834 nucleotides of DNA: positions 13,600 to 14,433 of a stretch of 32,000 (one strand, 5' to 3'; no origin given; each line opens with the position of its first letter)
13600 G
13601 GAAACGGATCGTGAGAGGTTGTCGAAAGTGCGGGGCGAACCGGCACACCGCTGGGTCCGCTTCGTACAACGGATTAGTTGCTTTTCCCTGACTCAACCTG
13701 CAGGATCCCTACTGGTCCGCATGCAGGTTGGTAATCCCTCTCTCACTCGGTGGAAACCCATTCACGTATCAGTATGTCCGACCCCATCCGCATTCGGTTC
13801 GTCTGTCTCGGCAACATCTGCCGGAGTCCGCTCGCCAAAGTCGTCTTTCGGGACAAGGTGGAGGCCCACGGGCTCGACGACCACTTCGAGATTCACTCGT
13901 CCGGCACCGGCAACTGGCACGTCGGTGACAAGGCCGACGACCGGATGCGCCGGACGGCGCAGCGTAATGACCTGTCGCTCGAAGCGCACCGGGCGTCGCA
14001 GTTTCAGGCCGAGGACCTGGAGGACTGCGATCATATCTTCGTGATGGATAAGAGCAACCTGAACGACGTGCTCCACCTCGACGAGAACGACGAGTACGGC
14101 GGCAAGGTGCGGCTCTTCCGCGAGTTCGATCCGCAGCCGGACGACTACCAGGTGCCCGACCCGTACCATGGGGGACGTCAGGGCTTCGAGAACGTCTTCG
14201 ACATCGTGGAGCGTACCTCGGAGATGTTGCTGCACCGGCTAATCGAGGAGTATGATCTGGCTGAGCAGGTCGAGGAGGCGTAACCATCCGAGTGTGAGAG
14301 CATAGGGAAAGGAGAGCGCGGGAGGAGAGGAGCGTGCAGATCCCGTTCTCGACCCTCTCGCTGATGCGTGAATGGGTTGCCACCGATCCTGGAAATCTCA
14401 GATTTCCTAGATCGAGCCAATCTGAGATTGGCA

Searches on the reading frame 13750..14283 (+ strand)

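Call 79: search_protein_families(library=pfam, proteins=[window:13750-14283:+])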
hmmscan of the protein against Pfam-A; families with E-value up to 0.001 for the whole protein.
window:13750-14283:+ (177 aa): 1 family
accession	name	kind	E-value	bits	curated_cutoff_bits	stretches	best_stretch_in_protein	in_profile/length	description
PF01451.26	LMWPc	-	5.2e-40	137.4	23.2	1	15-161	1-144/144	Low molecular weight phosphotyrosine protein phosphatase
